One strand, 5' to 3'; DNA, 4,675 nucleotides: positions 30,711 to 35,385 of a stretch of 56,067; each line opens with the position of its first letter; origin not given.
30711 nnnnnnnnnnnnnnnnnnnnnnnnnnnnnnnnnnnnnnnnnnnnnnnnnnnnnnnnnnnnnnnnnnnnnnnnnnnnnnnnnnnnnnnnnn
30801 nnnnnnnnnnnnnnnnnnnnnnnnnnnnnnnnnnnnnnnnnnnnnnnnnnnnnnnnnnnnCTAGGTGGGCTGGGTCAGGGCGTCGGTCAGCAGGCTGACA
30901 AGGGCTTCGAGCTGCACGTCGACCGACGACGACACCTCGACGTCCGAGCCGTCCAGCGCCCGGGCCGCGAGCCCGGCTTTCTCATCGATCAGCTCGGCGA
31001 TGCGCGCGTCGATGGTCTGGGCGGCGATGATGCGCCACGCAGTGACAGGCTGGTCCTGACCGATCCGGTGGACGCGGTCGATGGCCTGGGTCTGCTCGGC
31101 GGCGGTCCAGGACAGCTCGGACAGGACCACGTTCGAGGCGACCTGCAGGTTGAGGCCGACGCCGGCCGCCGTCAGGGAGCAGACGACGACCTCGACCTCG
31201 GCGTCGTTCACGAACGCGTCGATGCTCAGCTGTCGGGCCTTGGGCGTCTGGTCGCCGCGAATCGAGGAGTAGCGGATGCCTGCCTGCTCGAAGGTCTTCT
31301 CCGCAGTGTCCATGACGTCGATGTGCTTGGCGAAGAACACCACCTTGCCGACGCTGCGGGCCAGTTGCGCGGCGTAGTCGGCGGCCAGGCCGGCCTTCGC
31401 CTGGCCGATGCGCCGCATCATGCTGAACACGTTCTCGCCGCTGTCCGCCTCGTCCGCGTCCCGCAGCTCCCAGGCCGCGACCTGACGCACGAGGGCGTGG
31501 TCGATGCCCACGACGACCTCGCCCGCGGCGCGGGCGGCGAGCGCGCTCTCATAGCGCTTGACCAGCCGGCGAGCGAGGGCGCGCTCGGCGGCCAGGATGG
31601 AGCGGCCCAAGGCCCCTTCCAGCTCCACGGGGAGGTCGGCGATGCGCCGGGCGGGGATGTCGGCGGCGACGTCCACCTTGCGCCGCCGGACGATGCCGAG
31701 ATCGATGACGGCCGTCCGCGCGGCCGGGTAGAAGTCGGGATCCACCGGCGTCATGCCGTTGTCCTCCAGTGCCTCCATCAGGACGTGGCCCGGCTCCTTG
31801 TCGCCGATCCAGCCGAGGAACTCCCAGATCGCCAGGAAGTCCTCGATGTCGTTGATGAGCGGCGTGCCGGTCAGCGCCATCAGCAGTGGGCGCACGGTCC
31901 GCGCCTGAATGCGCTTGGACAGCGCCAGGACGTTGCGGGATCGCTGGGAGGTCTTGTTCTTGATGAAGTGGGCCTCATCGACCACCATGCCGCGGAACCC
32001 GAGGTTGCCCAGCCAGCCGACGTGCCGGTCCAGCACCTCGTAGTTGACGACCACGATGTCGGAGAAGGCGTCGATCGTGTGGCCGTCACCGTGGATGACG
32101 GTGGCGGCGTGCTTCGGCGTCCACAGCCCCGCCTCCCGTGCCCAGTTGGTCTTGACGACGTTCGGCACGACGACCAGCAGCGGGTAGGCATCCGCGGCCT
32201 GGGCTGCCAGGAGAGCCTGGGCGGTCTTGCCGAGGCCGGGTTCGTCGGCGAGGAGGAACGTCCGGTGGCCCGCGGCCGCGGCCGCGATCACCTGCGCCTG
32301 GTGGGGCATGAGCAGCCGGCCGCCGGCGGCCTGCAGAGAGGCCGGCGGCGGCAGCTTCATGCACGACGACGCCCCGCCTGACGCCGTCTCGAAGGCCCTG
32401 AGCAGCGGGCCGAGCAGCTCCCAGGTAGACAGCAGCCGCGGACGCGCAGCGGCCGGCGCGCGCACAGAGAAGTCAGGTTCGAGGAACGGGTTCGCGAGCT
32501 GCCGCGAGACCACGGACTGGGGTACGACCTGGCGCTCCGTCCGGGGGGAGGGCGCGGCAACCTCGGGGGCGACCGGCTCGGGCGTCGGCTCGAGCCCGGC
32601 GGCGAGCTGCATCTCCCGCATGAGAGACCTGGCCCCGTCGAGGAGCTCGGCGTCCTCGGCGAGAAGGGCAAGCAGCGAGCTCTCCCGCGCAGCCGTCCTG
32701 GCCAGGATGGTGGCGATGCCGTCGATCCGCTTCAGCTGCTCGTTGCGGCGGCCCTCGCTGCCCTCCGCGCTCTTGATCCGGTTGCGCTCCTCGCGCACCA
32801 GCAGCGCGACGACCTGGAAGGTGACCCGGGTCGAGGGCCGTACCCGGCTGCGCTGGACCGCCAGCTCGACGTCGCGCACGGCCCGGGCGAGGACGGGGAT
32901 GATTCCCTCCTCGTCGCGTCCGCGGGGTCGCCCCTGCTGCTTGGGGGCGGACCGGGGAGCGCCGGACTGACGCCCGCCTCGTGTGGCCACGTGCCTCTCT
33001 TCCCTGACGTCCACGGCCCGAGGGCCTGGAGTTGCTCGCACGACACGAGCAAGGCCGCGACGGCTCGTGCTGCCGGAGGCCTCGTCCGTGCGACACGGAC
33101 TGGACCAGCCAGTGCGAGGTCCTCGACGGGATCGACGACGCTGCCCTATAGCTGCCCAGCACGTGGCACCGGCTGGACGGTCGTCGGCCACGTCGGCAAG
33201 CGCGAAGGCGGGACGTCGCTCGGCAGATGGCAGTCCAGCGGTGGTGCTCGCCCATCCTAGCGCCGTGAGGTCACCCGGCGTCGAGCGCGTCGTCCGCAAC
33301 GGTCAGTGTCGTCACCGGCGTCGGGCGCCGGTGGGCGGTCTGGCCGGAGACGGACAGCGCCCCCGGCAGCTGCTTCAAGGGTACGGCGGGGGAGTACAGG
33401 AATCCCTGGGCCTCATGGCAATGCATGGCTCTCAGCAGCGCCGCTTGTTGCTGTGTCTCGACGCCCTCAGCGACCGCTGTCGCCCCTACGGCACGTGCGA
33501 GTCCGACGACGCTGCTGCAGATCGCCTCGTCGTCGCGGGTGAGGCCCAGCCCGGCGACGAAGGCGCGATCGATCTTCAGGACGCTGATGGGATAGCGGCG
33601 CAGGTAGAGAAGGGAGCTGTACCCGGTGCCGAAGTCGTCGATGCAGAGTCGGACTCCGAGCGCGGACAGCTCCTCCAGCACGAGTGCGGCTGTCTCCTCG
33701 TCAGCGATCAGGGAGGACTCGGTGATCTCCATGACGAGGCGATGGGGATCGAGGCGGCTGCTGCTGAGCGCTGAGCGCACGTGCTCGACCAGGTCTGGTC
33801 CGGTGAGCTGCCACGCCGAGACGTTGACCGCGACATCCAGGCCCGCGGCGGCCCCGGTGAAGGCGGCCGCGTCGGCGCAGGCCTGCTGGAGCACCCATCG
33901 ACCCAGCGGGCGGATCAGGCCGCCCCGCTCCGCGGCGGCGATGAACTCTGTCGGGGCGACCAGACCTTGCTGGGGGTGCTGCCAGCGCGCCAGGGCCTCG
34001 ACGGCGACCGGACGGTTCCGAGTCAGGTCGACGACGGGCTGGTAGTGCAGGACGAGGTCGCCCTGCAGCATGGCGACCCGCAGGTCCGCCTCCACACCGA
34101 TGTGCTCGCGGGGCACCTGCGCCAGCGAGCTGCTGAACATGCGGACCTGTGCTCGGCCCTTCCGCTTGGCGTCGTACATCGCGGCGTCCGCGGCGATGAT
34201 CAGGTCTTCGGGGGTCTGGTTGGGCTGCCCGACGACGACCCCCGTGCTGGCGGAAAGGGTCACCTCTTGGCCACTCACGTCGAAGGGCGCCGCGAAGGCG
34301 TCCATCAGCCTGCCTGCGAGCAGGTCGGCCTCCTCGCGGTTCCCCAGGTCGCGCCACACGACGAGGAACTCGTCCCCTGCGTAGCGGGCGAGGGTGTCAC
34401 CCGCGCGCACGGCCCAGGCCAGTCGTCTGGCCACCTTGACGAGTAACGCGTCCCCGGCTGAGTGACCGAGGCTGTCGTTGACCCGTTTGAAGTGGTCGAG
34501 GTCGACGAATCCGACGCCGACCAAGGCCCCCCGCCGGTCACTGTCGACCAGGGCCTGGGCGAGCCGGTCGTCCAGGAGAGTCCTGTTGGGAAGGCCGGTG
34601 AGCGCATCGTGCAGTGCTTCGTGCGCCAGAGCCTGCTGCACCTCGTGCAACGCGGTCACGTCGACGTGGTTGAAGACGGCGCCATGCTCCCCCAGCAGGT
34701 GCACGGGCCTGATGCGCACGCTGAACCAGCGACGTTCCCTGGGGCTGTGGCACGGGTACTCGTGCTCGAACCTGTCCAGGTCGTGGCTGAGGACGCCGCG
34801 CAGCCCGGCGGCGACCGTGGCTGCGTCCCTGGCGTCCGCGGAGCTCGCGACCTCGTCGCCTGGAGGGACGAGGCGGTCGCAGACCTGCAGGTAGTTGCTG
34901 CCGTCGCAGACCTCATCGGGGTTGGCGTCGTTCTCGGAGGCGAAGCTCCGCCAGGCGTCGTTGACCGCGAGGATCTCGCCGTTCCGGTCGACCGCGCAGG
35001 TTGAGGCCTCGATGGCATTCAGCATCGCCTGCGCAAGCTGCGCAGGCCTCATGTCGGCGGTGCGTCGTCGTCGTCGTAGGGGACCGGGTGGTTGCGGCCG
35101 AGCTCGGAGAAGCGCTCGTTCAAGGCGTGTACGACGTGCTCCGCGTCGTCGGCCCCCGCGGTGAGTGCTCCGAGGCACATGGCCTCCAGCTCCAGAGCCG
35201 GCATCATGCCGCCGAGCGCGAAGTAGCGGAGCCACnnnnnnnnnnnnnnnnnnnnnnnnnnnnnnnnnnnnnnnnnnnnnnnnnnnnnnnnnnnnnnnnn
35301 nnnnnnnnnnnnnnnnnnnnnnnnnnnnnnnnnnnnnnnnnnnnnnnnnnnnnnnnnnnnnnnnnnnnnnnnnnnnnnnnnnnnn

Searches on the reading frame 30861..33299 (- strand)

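Call 37: search_protein_families(library=pfam, proteins=[window:30861-33299:-], max_evalue=0.001)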
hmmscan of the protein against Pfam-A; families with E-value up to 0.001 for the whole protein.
window:30861-33299:- (812 aa): 4 families
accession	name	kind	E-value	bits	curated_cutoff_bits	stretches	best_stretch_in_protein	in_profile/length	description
PF00176.29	SNF2-rel_dom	-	2.7e-21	76.4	24.9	1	344-496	15-179/290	SNF2-related domain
PF00271.37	Helicase_C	-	7.1e-15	55.7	23.5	1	648-747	13-110/110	Helicase conserved C-terminal domain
PF04851.21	ResIII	-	4.2e-09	37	22.5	1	331-480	5-162/164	Type III restriction enzyme, res subunit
PF00270.35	DEAD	-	3.1e-07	30.7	26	1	332-487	2-166/167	DEAD/DEAH box helicase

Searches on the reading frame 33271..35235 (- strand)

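Call 37: search_protein_families(library=pfam, proteins=[window:33271-35235:-], max_evalue=0.001)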
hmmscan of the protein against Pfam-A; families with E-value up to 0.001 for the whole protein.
window:33271-35235:- (654 aa): 3 families
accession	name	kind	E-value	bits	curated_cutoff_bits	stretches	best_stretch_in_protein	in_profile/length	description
PF00563.25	EAL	-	9.1e-74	248.2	31.3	1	383-616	2-235/236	EAL domain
PF00990.26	GGDEF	-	8.9e-44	149.5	23.8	1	207-362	1-160/161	Diguanylate cyclase, GGDEF domain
PF08448.16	PAS_4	-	3.9e-05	24.3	23.1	1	72-197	1-109/110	PAS fold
